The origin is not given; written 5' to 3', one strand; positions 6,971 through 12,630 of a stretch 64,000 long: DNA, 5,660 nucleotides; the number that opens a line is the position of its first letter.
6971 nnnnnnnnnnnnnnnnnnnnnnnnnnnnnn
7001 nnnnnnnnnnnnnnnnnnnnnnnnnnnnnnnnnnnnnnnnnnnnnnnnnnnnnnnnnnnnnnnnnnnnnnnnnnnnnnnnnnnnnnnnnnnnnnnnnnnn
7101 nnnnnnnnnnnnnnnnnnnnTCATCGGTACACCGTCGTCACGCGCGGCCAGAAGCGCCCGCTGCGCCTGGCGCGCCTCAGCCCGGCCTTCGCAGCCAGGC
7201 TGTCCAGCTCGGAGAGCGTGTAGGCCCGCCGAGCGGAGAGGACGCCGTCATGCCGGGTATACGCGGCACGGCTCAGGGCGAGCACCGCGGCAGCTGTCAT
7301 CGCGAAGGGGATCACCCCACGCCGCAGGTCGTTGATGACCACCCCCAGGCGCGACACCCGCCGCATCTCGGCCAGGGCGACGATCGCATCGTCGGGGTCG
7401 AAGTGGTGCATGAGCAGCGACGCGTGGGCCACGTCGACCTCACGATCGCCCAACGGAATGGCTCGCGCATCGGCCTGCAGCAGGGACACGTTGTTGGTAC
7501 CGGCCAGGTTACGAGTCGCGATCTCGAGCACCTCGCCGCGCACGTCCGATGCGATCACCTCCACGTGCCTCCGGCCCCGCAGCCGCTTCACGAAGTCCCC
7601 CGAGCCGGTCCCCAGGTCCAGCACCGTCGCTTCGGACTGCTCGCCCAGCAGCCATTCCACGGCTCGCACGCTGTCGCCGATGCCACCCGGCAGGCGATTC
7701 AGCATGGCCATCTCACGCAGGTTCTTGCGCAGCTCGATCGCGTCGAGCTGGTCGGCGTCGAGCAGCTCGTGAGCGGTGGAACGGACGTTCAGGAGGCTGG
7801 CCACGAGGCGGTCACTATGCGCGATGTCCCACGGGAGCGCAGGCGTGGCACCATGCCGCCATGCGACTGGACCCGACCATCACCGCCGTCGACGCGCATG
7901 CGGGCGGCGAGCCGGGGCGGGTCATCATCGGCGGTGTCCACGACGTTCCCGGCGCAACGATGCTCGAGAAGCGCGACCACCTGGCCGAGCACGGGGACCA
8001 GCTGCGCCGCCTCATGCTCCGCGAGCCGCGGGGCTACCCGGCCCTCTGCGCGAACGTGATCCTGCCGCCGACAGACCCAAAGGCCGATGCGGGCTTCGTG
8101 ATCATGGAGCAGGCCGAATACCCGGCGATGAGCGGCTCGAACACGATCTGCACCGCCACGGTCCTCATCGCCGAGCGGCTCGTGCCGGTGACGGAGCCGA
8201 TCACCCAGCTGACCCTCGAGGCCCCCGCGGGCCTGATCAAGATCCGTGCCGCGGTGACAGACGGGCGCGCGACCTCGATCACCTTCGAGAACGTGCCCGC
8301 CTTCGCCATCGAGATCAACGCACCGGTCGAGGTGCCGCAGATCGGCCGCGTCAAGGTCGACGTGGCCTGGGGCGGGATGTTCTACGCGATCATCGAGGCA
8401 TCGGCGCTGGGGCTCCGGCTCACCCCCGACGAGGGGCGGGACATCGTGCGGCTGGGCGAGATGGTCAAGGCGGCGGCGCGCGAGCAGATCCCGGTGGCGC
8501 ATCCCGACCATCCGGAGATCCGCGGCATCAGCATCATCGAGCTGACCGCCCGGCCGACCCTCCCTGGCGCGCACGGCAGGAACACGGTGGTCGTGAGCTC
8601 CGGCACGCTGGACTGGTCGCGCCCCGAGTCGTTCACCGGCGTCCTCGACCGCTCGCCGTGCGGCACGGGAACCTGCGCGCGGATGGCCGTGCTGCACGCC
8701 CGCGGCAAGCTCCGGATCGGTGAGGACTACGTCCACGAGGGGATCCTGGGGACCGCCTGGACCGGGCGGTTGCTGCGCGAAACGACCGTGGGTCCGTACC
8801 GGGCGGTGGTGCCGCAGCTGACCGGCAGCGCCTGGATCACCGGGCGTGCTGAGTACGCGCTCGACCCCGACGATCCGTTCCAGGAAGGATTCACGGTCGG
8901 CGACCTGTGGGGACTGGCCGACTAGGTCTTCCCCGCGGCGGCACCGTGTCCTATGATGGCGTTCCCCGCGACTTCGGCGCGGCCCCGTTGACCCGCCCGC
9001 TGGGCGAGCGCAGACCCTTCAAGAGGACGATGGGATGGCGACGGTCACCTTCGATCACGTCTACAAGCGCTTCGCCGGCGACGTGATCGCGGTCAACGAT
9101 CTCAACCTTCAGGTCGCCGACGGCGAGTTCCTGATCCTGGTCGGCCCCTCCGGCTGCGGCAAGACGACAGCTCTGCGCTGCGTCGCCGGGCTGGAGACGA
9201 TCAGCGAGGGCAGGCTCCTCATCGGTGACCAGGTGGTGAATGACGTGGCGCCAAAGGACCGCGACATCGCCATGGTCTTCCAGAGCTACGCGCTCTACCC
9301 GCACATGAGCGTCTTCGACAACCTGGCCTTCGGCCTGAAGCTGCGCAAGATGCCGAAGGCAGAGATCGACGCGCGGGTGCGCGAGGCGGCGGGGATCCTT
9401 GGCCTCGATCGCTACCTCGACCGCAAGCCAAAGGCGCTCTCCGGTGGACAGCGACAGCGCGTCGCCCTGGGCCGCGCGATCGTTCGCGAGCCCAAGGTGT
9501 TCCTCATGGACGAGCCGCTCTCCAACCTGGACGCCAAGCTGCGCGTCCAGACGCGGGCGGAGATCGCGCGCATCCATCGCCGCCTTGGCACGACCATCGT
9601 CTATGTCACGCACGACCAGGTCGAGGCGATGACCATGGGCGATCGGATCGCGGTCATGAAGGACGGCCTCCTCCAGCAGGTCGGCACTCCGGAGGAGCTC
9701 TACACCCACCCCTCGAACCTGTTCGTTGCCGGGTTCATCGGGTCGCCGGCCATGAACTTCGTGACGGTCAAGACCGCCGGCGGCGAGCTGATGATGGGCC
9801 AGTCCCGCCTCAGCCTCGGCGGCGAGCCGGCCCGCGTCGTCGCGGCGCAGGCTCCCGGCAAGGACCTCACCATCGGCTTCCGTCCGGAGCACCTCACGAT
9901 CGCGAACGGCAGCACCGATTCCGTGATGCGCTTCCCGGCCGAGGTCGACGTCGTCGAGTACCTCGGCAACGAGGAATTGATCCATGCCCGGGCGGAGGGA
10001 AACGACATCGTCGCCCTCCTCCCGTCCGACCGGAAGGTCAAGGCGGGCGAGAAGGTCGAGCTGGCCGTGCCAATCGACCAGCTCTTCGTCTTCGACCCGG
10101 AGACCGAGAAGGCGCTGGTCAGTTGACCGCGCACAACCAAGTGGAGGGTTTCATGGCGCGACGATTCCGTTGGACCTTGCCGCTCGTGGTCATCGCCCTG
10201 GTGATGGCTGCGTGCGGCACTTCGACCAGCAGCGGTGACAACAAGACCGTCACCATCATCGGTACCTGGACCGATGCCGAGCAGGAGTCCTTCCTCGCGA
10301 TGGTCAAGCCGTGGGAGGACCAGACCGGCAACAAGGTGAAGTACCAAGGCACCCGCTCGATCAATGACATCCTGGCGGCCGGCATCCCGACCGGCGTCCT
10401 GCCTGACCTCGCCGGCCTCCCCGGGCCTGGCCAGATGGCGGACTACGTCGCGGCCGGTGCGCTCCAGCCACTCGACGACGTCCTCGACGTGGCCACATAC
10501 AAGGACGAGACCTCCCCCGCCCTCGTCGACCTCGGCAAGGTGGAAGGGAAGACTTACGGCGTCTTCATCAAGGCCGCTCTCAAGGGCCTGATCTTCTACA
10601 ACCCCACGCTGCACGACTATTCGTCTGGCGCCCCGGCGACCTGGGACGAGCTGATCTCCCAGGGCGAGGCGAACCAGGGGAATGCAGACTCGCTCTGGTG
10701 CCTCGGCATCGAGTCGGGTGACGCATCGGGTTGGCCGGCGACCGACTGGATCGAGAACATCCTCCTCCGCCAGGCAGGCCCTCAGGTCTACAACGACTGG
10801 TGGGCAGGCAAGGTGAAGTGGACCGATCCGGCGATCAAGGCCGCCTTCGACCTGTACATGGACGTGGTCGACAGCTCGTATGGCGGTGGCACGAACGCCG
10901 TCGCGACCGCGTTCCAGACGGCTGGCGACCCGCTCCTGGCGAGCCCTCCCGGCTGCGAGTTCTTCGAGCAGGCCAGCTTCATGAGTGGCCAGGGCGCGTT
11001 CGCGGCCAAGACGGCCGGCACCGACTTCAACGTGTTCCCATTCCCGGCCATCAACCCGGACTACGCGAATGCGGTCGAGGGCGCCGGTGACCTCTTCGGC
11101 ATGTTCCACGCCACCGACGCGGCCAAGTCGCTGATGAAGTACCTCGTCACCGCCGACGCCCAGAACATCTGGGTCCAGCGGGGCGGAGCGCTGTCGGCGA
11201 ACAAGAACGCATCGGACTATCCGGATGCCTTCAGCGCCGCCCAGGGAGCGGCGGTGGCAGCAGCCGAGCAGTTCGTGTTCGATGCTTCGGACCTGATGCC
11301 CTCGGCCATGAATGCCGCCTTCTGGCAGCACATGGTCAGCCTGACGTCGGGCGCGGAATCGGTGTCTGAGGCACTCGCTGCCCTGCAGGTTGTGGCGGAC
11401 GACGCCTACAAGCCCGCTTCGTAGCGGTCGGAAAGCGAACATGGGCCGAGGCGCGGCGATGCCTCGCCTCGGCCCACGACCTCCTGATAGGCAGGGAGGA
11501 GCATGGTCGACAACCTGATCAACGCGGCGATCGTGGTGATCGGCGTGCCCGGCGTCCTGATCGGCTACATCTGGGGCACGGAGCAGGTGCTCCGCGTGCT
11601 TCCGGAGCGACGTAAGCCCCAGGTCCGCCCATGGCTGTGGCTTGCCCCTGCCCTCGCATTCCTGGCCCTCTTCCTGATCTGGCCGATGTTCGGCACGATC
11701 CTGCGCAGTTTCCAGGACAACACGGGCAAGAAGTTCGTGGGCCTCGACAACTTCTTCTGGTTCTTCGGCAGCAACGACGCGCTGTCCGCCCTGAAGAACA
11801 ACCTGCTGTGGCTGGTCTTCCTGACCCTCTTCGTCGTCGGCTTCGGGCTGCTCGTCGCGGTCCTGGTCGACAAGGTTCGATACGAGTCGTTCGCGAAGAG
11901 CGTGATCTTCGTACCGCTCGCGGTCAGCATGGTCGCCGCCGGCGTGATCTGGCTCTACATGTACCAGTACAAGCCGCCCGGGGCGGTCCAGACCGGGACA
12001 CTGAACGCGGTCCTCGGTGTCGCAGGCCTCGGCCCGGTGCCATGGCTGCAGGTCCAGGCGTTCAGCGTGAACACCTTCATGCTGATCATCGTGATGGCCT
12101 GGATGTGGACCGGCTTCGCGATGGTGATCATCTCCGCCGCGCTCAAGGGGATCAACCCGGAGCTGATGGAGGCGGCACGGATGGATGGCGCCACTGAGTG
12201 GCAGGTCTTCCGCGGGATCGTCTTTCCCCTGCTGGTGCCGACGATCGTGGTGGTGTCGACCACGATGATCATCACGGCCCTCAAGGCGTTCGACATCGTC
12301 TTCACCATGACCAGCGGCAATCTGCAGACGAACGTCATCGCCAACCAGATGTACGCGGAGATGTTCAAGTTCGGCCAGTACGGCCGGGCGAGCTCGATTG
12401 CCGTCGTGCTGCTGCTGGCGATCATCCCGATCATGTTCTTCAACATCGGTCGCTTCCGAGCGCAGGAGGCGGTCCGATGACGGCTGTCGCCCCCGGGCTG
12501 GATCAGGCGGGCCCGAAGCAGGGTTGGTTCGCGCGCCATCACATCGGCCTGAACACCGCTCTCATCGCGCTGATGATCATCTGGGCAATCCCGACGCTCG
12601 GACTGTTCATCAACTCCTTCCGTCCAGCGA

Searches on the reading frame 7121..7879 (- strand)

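Call 80: search_protein_families(library=pfam, proteins=[window:7121-7879:-], max_evalue=0.00001)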
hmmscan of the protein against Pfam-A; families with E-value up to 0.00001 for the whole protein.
window:7121-7879:- (252 aa): 6 families
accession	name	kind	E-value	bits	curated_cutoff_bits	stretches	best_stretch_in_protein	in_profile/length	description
PF13649.12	Methyltransf_25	-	7.3e-17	62.3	27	1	86-177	1-94/97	Methyltransferase domain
PF08241.18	Methyltransf_11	-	9.2e-14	52.3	21.2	1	87-178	1-89/95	Methyltransferase domain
PF13847.12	Methyltransf_31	-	6e-11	42.7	27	1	82-177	3-102/145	Methyltransferase domain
PF08242.18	Methyltransf_12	-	8.5e-08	33.3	30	1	87-175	1-91/98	Methyltransferase domain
PF13489.12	Methyltransf_23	-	1.2e-06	28.8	27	1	80-177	20-109/164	Methyltransferase domain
PF01209.24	Ubie_methyltran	-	2e-06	27.8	20.1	1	77-181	42-148/233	ubiE/COQ5 methyltransferase family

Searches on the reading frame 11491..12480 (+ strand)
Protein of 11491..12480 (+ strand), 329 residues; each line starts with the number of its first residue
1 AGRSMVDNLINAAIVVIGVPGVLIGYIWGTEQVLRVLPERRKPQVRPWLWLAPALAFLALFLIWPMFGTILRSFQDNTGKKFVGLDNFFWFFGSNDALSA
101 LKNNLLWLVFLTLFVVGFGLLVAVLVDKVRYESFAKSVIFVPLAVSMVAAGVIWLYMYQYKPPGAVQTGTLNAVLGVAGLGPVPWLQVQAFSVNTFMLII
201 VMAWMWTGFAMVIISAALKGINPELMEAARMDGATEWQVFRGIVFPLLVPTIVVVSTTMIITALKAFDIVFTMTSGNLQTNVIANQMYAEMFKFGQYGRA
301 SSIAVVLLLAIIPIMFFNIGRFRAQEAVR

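Call 80: search_protein_families(library=pfam, proteins=[window:11491-12480:+], max_evalue=0.00001)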
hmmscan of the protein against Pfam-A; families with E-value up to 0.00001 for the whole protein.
window:11491-12480:+ (329 aa): 1 family
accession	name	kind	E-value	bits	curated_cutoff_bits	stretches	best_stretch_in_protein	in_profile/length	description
PF00528.27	BPD_transp_1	-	3.4e-19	69.7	26.4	1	116-315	2-172/184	Binding-protein-dependent transport system inner membrane component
